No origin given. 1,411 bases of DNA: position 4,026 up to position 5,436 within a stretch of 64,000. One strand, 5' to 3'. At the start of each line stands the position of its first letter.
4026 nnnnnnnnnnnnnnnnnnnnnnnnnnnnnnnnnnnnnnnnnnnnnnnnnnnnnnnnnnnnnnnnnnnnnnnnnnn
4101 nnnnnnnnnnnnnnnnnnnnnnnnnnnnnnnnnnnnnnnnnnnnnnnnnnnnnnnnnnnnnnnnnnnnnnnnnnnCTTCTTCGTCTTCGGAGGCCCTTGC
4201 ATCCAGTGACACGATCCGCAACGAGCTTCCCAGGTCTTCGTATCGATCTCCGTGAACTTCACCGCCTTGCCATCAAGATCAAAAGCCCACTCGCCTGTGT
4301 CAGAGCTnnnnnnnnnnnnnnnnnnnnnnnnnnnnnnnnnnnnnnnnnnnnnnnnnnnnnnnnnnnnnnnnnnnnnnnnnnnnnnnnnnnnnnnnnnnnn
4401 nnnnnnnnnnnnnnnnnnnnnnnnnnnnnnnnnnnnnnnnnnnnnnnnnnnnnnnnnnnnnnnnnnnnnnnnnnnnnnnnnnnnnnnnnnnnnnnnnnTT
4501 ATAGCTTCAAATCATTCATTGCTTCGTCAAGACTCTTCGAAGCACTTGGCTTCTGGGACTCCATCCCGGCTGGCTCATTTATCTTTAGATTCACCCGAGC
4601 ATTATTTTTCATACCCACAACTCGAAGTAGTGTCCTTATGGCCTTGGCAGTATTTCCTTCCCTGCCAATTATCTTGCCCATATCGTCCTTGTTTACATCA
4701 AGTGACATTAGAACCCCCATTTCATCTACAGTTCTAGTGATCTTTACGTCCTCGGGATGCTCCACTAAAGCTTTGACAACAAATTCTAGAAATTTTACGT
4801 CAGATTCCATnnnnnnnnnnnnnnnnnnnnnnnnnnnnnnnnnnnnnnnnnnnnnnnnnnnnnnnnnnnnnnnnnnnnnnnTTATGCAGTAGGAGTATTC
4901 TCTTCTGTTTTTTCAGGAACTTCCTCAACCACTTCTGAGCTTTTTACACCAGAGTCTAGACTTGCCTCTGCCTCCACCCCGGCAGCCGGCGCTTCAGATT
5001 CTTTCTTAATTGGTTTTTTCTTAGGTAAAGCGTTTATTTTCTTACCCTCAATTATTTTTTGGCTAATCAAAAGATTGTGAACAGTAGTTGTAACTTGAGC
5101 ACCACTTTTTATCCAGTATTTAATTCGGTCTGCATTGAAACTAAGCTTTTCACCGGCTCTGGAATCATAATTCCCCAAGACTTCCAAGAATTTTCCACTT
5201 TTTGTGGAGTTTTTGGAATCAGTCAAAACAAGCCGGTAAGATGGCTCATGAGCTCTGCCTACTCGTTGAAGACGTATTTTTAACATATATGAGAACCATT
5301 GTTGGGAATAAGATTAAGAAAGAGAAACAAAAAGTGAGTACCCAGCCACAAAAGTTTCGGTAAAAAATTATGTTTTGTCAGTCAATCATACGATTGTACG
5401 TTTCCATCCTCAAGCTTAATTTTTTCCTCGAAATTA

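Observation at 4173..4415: GC-rich small CxxCH-motif secreted protein occupies the rimM slot of the rpsP-KH-(rimM)-trmD operon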

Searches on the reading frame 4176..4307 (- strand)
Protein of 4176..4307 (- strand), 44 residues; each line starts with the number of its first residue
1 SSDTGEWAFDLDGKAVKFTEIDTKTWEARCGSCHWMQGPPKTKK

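Call 24: search_protein_families(library=ncbifam, proteins=[window:4176-4307:-], max_evalue=10)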
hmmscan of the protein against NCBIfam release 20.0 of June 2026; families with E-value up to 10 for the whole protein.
seq(44 aa): 0 families

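Call 59: search_solved_structures(query=window:4176-4307:-, max_evalue=10, show_alignments=3)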
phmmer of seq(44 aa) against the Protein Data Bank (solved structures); distinct sequences matched with E-value up to 10: 1.
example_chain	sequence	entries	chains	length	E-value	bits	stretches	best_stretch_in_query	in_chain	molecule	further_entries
8gy3_A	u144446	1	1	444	1.4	12.5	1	20-40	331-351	Cytochrome c subunit of aldehyde dehydrogenase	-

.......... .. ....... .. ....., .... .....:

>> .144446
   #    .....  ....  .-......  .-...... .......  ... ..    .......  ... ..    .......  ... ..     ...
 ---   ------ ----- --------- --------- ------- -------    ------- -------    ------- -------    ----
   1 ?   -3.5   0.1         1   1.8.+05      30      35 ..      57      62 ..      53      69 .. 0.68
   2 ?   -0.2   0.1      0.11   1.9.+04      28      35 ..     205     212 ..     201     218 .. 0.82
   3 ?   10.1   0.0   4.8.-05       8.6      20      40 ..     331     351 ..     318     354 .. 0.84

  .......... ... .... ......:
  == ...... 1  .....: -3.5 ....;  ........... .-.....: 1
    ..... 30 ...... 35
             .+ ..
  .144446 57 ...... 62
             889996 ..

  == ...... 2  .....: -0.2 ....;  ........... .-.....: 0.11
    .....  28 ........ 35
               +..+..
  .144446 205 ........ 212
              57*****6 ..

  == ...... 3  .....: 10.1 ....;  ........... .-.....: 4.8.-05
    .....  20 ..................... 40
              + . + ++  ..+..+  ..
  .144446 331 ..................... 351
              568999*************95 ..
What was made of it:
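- On c-type cytochrome: The PDB best hit is E=1.4, motif-driven (call 59).
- The sole weak PDB hit aligns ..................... to a heme site of 8gy3_A (E=1.4, call 59).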

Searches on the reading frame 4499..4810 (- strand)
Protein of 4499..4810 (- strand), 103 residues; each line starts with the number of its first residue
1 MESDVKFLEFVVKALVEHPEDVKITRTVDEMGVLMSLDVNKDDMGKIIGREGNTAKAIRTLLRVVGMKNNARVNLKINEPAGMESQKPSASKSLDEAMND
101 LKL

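Call 4: search_protein_families(library=pfam, proteins=[window:4499-4810:-], max_evalue=1)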
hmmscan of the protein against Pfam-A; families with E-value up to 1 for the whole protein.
window:4499-4810:- (103 aa): 3 families
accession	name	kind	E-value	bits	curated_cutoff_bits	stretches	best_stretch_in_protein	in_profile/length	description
PF13083.13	KH_KhpA-B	-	9.5e-22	77.1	32.1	1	6-77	2-73/73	KhpA/KhpB, KH domain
PF00013.35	KH_1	-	0.004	17.3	21.5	1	36-60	3-27/66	KH domain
PF07650.23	KH_2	-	0.026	14.8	22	1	39-79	31-72/78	KH domain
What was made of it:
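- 4499..4810 (-): khpA-type KH-domain protein; left (upstream) boundary gene of the variable slot. Pfam PF13083 KH_KhpA-B, E=9.5e-22 (call 4).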

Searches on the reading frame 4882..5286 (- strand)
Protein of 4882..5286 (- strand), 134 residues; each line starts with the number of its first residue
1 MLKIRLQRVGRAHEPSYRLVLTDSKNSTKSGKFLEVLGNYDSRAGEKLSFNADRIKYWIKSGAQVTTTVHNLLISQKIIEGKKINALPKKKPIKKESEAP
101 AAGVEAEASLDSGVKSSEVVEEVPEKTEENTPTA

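Call 4: search_protein_families(library=pfam, proteins=[window:4882-5286:-], max_evalue=1)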
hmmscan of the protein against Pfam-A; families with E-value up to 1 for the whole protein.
window:4882-5286:- (134 aa): 1 family
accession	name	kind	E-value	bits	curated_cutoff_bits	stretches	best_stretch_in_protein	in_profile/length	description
PF00886.24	Ribosomal_S16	-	1.2e-16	60.8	27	1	8-66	1-62/62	Ribosomal protein S16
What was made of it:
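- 4882..5286 (-): rpsP (ribosomal protein S16) with a C-terminal extension. Pfam PF00886, E=1.2e-16 (call 4)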
